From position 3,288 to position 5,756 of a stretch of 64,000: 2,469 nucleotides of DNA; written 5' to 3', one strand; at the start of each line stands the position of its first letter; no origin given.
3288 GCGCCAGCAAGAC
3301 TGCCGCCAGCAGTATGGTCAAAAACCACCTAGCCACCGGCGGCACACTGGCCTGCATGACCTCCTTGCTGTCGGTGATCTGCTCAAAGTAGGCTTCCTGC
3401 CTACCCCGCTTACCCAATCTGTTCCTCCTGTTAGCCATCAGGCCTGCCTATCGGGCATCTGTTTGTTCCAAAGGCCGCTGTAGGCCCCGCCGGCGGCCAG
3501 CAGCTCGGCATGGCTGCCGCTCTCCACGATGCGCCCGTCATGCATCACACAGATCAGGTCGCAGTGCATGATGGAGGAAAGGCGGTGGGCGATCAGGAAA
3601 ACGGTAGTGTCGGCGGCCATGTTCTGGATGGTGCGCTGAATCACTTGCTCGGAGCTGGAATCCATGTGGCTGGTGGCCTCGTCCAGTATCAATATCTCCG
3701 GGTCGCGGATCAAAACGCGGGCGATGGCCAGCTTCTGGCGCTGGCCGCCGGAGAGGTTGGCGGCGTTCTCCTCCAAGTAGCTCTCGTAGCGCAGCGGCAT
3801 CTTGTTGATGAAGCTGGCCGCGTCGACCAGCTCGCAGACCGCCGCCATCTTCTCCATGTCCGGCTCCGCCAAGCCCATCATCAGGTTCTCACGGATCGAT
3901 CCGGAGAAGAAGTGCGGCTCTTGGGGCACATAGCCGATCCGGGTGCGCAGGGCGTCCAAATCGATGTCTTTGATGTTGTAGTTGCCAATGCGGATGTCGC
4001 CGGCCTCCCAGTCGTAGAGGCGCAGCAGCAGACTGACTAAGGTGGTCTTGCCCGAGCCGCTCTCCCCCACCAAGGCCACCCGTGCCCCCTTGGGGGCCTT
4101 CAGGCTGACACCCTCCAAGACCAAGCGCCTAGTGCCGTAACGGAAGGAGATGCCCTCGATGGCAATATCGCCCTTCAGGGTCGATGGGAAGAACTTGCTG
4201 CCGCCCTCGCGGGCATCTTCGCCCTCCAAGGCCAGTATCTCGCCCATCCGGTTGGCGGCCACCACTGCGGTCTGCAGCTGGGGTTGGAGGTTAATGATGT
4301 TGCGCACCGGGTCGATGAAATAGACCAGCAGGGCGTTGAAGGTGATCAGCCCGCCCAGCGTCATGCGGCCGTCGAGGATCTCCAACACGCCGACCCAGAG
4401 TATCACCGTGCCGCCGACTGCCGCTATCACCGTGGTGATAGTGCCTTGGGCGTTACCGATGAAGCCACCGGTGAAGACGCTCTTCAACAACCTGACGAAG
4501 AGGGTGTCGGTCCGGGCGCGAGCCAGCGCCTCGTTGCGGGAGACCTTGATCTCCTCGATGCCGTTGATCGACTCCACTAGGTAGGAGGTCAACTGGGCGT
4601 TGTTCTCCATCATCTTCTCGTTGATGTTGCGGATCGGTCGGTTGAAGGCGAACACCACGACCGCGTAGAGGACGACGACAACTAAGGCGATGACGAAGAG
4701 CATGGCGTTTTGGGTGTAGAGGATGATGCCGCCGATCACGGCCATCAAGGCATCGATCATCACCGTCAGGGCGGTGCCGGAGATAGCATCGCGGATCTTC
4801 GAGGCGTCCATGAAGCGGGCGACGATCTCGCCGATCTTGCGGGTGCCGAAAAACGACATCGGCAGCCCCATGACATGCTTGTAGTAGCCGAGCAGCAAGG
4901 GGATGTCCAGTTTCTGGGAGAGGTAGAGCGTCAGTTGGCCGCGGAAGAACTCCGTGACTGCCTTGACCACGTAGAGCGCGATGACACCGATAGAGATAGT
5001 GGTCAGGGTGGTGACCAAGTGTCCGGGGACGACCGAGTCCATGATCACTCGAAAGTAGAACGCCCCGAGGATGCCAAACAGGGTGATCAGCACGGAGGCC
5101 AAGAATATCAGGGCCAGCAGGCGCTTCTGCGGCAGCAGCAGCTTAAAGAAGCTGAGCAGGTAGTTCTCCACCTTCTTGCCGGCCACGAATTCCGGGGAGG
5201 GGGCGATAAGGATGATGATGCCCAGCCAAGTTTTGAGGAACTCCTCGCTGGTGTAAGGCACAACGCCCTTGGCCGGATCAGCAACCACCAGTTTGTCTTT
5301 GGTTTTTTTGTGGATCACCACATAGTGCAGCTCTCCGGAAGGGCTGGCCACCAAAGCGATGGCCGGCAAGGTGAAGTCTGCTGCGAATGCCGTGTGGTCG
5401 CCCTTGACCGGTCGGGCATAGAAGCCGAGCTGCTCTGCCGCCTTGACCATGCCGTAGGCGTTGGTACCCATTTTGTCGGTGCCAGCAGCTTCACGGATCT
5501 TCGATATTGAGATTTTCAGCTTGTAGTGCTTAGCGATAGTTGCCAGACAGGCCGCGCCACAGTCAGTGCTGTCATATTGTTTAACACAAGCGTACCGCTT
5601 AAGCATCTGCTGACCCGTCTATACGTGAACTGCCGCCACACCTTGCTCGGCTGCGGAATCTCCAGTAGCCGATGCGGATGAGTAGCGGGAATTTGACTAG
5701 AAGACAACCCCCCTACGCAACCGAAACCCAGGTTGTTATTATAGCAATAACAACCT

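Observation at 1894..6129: Dedicated peptide cleavage-export module whose cargo does not look like a known bacteriocin class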

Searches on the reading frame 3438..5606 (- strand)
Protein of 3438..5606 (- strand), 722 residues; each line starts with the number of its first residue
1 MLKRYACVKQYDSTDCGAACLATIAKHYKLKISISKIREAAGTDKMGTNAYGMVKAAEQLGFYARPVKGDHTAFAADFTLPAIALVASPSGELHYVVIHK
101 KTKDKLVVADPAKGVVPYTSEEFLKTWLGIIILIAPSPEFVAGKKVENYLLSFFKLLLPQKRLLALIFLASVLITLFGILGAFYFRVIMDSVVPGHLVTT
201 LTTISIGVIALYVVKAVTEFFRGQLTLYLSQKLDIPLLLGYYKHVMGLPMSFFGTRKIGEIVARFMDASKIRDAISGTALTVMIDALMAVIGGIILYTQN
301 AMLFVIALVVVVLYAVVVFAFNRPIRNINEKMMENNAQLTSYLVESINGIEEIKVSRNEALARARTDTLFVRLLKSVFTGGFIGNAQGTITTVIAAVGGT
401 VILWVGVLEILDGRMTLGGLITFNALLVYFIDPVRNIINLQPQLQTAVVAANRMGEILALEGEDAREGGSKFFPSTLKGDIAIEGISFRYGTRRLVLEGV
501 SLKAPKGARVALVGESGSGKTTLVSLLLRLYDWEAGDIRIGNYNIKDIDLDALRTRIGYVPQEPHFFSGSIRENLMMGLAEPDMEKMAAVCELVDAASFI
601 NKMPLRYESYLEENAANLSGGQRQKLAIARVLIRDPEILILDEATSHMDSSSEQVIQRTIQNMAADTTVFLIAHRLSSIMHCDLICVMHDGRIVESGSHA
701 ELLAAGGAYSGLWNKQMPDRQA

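Call 3: search_protein_families(library=pfam, proteins=[window:3438-5606:-], max_evalue=0.01)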
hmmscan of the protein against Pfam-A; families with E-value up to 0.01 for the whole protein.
window:3438-5606:- (722 aa): 7 families
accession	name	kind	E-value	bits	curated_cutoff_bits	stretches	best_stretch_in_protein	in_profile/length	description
PF00664.28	ABC_membrane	-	1.2e-44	153.4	28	1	164-434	1-274/274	ABC transporter transmembrane region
PF03412.21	Peptidase_C39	-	3.8e-36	124.3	22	1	5-138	2-132/133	Peptidase C39 family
PF00005.33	ABC_tran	-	5.1e-33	115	25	1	497-646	1-137/137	ABC transporter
PF02463.25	SMC_N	-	0.00041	20.3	40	0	617-684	136-207/220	RecF/RecN/SMC N terminal domain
PF13401.12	AAA_22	-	0.00065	20.5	27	1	510-662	8-109/130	AAA domain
PF13191.12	AAA_16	-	0.00071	20.5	32.6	1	508-671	25-166/167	AAA ATPase domain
PF13304.12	AAA_21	-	0.0014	19.2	27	0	511-530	3-22/304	AAA domain, putative AbiEii toxin, Type IV TA system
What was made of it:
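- Checked: Exporter: 3438-5606(-), 722 aa, with Peptidase_C39 (E 4e-36), ABC_membrane and ABC_tran (call 3).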

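Call 4: search_protein_families(library=ncbifam, proteins=[window:3438-5606:-], max_evalue=0.1)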
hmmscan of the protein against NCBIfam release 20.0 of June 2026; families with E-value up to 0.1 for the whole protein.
window:3438-5606:- (722 aa): 191 families (the best 25 are shown)
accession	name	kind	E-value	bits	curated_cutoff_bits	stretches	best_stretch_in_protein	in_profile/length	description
TIGR01193.1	bacteriocin_ABC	subfamily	4.4e-204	680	523.85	1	10-714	1-707/708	peptide cleavage/export ABC transporter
TIGR01846.1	type_I_sec_HlyB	subfamily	2.3e-144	482.3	725.55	1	19-716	3-692/694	type I secretion system permease/ATPase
TIGR03796.1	NHLM_micro_ABC1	equivalog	6.5e-133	444.4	853.3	1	7-712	4-708/710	NHLP family bacteriocin export ABC transporter peptidase/permease/ATPase subunit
TIGR03375.1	type_I_sec_LssB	subfamily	1e-119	400.9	693.1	1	19-705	5-691/696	type I secretion system permease/ATPase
TIGR02203.1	MsbA_lipidA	equivalog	2.1e-105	353.4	602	1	165-717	14-570/572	lipid A export permease/ATP-binding protein MsbA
TIGR02204.1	MsbA_rel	hypoth_equivalog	7.1e-102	341.9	780.4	1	162-715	18-574/576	ABC transporter, permease/ATP-binding protein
TIGR03797.1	NHLM_micro_ABC2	equivalog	9.3e-102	341.7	709.4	1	160-717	134-686/686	NHLP bacteriocin export ABC transporter permease/ATPase subunit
TIGR00958.1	3a01208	subfamily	9.4e-92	308.4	874.6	1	142-712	141-710/711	antigen peptide transporter 2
NF045513.1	HepA_fam_ABC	equivalog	2e-90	304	725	1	199-709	92-602/610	heterocyst formation ABC transporter subunit HepA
NF045998.1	cleave_ABC_plasm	equivalog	1e-87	295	500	1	9-675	1-660/673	Mbov_0121 family peptidase domain-containing ABC transporter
NF008381.0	PRK11176.1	equivalog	4.7e-87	292.7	867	1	199-717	62-580/582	lipid A ABC transporter ATP-binding protein/permease MsbA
NF052233.1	CphA_assoc_ABC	equivalog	2.4e-85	287.4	880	1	153-718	175-745/766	cyanophycin metabolism-associated ABC transporter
NF010178.0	PRK13657.1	equivalog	3.4e-80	270.1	733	1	154-716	11-570/588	glucan ABC transporter ATP-binding protein/ permease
NF008056.1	PRK10790.1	equivalog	9.6e-70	235.7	746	1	187-717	53-576/584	SmdB family multidrug efflux ABC transporter permease/ATP-binding protein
TIGR01842.1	type_I_sec_PrtD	subfamily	2.6e-67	227.6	510.15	1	160-704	4-542/544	type I secretion system permease/ATPase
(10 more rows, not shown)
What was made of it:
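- On Peptidase-containing ABC transporter (PCAT/AMS; TIGR01193): 680 bits against a cut-off of 523.85 (call 4).
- Checked: It scores 680 bits on TIGR01193 'peptide cleavage/export ABC transporter', cut-off 524 (call 4).
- TIGR01193 scores 680 bits, above its cut-off (call 4).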

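Call 9: find_homologous_proteins(query=window:3438-5606:-, max_evalue=1e-50)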
Query window:3438-5606:- (722 aa): 3092 proteins with E <= 1e-50 among 8000 candidates; the best 120 are listed.
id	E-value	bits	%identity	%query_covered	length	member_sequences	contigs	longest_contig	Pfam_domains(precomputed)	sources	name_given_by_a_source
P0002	0.0e+0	1582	100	100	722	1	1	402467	PF00005.34,PF03412.22,PF00664.29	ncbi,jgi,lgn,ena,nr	ncbi:MAG: peptidase domain-containing ABC transporter [Actinomycetia bacterium]|nr:peptidase domain-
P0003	0.0e+0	1238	75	99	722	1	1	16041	PF00005.34,PF03412.22,PF00664.29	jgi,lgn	jgi:ATP-binding cassette subfamily B protein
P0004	0.0e+0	1214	74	99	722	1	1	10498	PF00005.34,PF03412.22,PF13304.13,PF00664.29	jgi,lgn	jgi:ATP-binding cassette subfamily B protein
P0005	0.0e+0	1173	73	98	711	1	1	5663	PF00005.34,PF03412.22,PF00664.29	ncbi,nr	ncbi:MAG: peptidase domain-containing ABC transporter, partial [Coriobacteriales bacterium]|nr:pepti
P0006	0.0e+0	1163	73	99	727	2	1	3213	PF00005.34,PF03412.22,PF00664.29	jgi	jgi:ATP-binding cassette subfamily B protein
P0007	0.0e+0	1082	68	100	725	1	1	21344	PF00005.34,PF03412.22,PF02463.26,PF00664.29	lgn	-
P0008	0.0e+0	1060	65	99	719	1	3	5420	PF00005.34,PF03412.22,PF02463.26,PF00664.29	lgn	-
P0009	2.1e-289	980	60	99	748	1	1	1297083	PF00005.34,PF03412.22,PF02463.26,PF00664.29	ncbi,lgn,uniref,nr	ncbi:peptidase domain-containing ABC transporter [Ruminococcus sp. Marseille-P6503]|uniref:peptidase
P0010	2.9e-289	979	60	99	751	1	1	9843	PF00005.34,PF03412.22,PF02463.26,PF00664.29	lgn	-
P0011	3.0e-289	979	60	99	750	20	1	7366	PF00005.34,PF03412.22,PF02463.26,PF00664.29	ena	-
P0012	5.4e-289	979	61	99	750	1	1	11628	PF00005.34,PF03412.22,PF02463.26,PF00664.29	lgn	-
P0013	9.1e-289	978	61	99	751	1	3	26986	PF00005.34,PF03412.22,PF02463.26,PF00664.29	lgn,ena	-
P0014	1.6e-288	977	61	99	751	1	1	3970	PF00005.34,PF03412.22,PF02463.26,PF00664.29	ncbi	-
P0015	1.6e-288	977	61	100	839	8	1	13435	PF00005.34,PF03412.22,PF02463.26,PF00664.29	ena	-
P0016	1.7e-288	977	60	99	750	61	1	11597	PF00005.34,PF03412.22,PF02463.26,PF00664.29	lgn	-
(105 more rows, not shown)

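Call 10: find_encoding_contigs(protein=P0003, flank=6000, max_places=2)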
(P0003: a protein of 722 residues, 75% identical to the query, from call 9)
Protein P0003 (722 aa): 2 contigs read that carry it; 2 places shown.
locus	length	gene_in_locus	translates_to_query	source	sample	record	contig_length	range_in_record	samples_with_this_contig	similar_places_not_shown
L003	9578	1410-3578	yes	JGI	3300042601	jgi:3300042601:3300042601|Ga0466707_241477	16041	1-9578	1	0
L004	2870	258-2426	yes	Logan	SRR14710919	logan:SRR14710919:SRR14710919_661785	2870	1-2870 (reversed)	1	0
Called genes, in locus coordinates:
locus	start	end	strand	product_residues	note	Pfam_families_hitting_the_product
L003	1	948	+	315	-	PF14689:SPOB_a (weak), PF02518:HATPase_c (weak), PF14501:HATPase_c_5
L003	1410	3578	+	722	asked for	PF03412:Peptidase_C39, PF00664:ABC_membrane, PF00005:ABC_tran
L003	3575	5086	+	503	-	PF25887:HB_LcnD, PF26002:Beta-barrel_AprE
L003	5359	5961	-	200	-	PF03358:FMN_red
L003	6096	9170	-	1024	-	PF13575:DUF4135, PF05147:LANC_like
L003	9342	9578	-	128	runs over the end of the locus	-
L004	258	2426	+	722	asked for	PF03412:Peptidase_C39, PF00664:ABC_membrane, PF00005:ABC_tran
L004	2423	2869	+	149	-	?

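Call 11: find_encoding_contigs(protein=P0004, flank=6000, max_places=2)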
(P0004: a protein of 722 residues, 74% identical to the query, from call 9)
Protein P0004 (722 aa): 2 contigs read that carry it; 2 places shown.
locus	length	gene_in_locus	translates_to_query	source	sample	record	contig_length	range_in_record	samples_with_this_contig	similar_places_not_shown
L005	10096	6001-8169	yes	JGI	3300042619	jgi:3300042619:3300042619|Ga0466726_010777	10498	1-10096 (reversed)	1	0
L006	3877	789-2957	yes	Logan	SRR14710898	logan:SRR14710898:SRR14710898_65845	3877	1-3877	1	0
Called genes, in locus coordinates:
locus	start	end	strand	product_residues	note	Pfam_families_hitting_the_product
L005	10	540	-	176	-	PF07486:Hydrolase_2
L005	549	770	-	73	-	-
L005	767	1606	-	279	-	PF02498:Bro-N, PF03374:ANT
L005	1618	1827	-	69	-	PF05339:DUF739 (weak), PF13443:HTH_26, PF01381:HTH_3 (weak)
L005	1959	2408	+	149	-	PF01381:HTH_3 (weak)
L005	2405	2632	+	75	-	PF13560:HTH_31, PF01381:HTH_3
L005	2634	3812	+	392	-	PF01381:HTH_3, PF01381:HTH_3, PF12844:HTH_19, PF13443:HTH_26, PF13560:HTH_31, PF01381:HTH_3, PF13443:HTH_26, PF01381:HTH_3, +29 more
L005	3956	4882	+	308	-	PF22022:Phage_int_M (faint), PF00589:Phage_integrase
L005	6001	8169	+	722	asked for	PF03412:Peptidase_C39, PF00664:ABC_membrane, PF00005:ABC_tran, PF13304:AAA_21 (faint)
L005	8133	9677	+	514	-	PF25935:BSH_LcnD (weak), PF25887:HB_LcnD, PF26002:Beta-barrel_AprE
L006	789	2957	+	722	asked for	PF03412:Peptidase_C39, PF00664:ABC_membrane, PF00005:ABC_tran, PF13304:AAA_21 (faint)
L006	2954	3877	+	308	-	?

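Call 12: find_encoding_contigs(protein=P0007, flank=6000, max_places=2)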
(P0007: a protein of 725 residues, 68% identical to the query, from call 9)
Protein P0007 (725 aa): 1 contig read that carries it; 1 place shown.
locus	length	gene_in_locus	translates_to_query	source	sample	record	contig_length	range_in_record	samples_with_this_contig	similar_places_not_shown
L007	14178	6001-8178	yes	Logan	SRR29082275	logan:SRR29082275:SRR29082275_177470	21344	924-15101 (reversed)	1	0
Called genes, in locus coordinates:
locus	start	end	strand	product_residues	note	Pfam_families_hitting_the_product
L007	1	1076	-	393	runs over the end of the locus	-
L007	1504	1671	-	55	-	-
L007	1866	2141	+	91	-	-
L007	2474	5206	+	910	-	PF13575:DUF4135, PF05147:LANC_like (faint)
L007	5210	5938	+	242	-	PF02525:Flavodoxin_2 (weak), PF03358:FMN_red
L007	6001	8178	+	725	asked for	PF03412:Peptidase_C39, PF02463:SMC_N (faint), PF00664:ABC_membrane, PF00005:ABC_tran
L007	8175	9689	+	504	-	PF25887:HB_LcnD, PF26002:Beta-barrel_AprE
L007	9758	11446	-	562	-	PF05257:CHAP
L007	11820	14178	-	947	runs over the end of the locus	PF00071:Ras (weak), PF08477:Roc, PF16095:COR-A, PF25497:COR-B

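Call 24: find_encoding_contigs(protein=P0005, flank=6000, max_places=2)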
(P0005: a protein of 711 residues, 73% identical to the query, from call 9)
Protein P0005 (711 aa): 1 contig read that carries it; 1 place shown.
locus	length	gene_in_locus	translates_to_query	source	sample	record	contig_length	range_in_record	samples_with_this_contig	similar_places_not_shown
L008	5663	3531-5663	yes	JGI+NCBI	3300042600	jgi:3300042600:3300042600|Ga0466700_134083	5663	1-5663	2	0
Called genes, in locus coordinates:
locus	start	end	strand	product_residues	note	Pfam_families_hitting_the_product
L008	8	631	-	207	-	PF00300:His_Phos_1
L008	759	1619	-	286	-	PF02654:CobS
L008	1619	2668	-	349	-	PF02277:DBI_PRT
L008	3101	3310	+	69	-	-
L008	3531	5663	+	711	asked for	PF03412:Peptidase_C39, PF00664:ABC_membrane, PF00005:ABC_tran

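Call 25: find_encoding_contigs(protein=P0008, flank=6000, max_places=3)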
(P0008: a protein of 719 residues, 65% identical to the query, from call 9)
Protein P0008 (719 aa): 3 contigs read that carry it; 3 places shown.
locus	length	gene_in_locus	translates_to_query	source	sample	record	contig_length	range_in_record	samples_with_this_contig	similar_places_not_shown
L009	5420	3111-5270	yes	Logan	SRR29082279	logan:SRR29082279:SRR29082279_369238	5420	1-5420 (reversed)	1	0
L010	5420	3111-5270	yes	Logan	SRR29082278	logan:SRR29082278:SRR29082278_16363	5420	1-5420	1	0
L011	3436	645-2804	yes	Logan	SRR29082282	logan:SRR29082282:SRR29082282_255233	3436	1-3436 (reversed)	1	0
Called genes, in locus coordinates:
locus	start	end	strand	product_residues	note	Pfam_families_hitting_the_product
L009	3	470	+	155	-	?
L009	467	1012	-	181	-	-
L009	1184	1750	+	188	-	-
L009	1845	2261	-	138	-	PF01243:PNPOx_N, PF16242:Pyrid_ox_like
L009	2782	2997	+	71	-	-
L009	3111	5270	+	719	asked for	PF03412:Peptidase_C39, PF00664:ABC_membrane, PF02463:SMC_N (faint), PF00005:ABC_tran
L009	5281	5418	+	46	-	?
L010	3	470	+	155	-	?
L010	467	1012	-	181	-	-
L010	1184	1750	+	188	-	-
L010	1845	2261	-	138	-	PF01243:PNPOx_N, PF16242:Pyrid_ox_like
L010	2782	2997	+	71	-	-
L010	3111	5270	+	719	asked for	PF03412:Peptidase_C39, PF00664:ABC_membrane, PF02463:SMC_N (faint), PF00005:ABC_tran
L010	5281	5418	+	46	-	?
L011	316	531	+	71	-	-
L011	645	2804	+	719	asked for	PF03412:Peptidase_C39, PF00664:ABC_membrane, PF02463:SMC_N (faint), PF00005:ABC_tran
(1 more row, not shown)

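Call 26: find_encoding_contigs(protein=P0009, flank=8000, max_places=1)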
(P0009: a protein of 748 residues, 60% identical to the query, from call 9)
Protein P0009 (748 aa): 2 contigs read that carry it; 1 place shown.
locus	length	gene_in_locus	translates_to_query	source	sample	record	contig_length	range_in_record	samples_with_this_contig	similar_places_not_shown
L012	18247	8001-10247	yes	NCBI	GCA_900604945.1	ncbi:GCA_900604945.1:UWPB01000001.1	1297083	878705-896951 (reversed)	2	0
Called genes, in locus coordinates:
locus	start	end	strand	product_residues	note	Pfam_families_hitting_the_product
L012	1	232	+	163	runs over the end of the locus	-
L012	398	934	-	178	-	-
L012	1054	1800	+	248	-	PF00072:Response_reg, PF04397:LytTR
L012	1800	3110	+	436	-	PF02518:HATPase_c (weak), PF14501:HATPase_c_5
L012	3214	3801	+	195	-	PF04647:AgrB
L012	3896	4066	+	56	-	-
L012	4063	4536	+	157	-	PF16895:DUF5085 (weak)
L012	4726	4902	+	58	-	-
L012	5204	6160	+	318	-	PF02163:Peptidase_M50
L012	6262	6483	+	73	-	-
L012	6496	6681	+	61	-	-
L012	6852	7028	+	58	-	-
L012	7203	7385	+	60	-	-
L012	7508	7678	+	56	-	-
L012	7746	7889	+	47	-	-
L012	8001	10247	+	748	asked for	PF03412:Peptidase_C39, PF00664:ABC_membrane, PF02463:SMC_N (weak), PF00005:ABC_tran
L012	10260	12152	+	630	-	PF00364:Biotin_lipoyl (faint), PF25887:HB_LcnD, PF26002:Beta-barrel_AprE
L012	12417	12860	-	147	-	-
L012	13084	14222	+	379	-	PF01527:HTH_Tnp_1, PF13384:HTH_23 (weak), PF13518:HTH_28 (weak), PF13384:HTH_23 (weak), PF13276:HTH_21 (weak), PF00665:rve, PF13683:rve_3, PF13333:rve_2, +3 more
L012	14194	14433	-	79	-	PF01527:HTH_Tnp_1, PF13384:HTH_23, PF13518:HTH_28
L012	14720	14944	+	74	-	PF13443:HTH_26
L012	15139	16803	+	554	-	PF01048:PNP_UDP_1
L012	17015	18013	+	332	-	PF00288:GHMP_kinases_N (weak)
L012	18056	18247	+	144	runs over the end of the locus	PF00293:NUDIX, PF14815:NUDIX_4 (weak)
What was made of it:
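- Related loci L003 and L012 have histidine kinases or Agr-like genes nearby (calls 10, 26).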

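Call 41: find_related_loci(query=window:3438-5606:-, collection=genome_contigs, flank=5000)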
Query window:3438-5606:- (722 aa) in genome_contigs; peptide patterns used: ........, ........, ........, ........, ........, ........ (x = any residue, [..] = any of these).
76 stretches matched a pattern; 12 encode a relative of the query (tblastn E <= 1e-3); 12 distinct loci.
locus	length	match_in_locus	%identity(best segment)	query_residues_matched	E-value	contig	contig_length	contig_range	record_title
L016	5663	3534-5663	73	4-713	0e+0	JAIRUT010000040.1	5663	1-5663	MAG: Coriobacteriales bacterium isolate Ehx436_bin10 k119_1411237, whole genome shotgun sequence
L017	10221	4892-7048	50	1-718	0e+0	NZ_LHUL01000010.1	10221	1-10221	Clostridium botulinum strain ATCC 25763 contig_10, whole genome shotgun sequence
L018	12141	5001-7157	50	1-718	0e+0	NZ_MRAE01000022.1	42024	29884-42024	Clostridium tepidum strain IEH 97212 scaffold_21, whole genome shotgun sequence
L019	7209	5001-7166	50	4-716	0e+0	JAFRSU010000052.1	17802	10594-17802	MAG: Lachnospiraceae bacterium isolate RGIG2768 Goat_Omasum-5__c445015, whole genome shotgun sequence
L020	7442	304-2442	40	1-713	7e-180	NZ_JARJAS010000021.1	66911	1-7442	Enterococcus entomosocium strain IIL-Cl05 NODE_21_length_66911_cov_46.336338, whole genome shotgun sequence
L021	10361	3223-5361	40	1-713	5e-179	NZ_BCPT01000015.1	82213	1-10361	Enterococcus casseliflavus NBRC 100478, whole genome shotgun sequence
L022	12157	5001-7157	51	1-718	0e+0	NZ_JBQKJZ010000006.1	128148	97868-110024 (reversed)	Clostridium sporogenes strain LCP25S3_F4 contig00006, whole genome shotgun sequence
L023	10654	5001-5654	29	481-693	2e-17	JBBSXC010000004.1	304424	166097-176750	MAG: Nanoarchaeota archaeon isolate H43-bin078_1 H43_bin078_1_000000000004, whole genome shotgun sequence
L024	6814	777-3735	24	481-698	7e-17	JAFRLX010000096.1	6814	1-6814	MAG: Clostridia bacterium isolate RGIG2589 Goat_Jejunum.Co__c645115, whole genome shotgun sequence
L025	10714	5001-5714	27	475-709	2e-14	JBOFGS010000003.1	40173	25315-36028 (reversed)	MAG: Brevinema sp. isolate WFFMC_MAG_066 k139_119000_flag=0_multi=19.9905_len=40173, whole genome shotgun sequence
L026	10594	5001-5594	22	500-703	1e-9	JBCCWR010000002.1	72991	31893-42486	MAG: Verrucomicrobiota bacterium isolate P01_F01_bin.106 k141_263911_length_72991_cov_16.1015, whole genome shotgun sequ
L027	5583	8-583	22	510-702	1e-7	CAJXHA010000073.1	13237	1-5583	MAG TPA_asm: uncultured Bacteriovoracaceae bacterium isolate ERR599127_bin.40_MetaBAT_v2.12.1_MAG genome assembly, conti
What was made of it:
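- Tried and rejected: Genome-collection scan with the exporter: only one close relative, the same Coriobacteriales MAG as L008, so a synteny comparison with and without the module was not possible (call 41).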

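Call 42: search_solved_structures(query=window:3438-5606:-, max_evalue=1e-40)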
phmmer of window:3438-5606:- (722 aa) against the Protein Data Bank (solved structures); distinct sequences matched with E-value up to 1e-40: 245 (the best 60 are shown).
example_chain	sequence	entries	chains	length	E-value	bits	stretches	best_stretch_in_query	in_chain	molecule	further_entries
4ry2_A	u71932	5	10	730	4.6e-217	725.9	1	3-715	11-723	ABC-type bacteriocin transporter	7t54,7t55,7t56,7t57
8vp3_A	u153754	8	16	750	5.2e-217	725.7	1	3-715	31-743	ABC-type bacteriocin transporter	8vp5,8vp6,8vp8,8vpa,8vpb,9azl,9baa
4s0f_A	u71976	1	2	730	1.2e-216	724.5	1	3-715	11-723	ABC-type bacteriocin transporter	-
6v9z_A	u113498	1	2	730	1.1e-215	721.3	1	3-715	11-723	ABC-type bacteriocin transporter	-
8vp9_A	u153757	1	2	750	1.5e-210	704.4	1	3-715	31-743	ABC-type bacteriocin transporter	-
8hf7_A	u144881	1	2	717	6e-171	573.5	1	9-714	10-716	Competence factor transporting ATP-binding protein/permease ComA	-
8hf4_A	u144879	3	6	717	1.1e-170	572.6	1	9-714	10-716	Transport/processing ATP-binding protein ComA | Competence factor transporting ATP-binding protein/permease ComA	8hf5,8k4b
8hf6_A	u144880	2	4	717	2.8e-170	571.3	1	9-714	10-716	Competence factor transporting ATP-binding protein/permease ComA | Transport/processing ATP-binding protein ComA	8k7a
8vow_A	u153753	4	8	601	1.5e-167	562.2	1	146-715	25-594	ABC-type bacteriocin transporter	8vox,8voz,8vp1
4f4c_A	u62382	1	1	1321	1.3e-118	400.5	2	208-714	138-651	Multidrug resistance protein pgp-1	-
9ody_A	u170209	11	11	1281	1.2e-112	380.8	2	241-717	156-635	ATP-binding cassette, sub-family B (MDR/TAP), member 4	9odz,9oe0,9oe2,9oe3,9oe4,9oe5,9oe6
9oe1_A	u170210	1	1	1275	2.2e-112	380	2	241-717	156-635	ATP-binding cassette, sub-family B (MDR/TAP), member 4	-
9nfi_A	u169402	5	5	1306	2.3e-112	379.9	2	204-718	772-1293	Permeability Glycoprotein (P-gp)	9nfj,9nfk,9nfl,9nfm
6ujt_A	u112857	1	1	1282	1.8e-111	376.9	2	209-714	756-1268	ATP-dependent translocase ABCB1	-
8zpx_B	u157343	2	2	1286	2.9e-111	376.3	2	237-712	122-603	ABC transporter B family member 1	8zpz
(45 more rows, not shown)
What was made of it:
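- Checked: The best solved relative is PCAT1 4ry2, E 5e-217 (call 42).
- PCAT1 and ComA are the best solved relatives (call 42). ComA-type exporters process pheromones, and ComA is the second-best solved relative (call 42).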
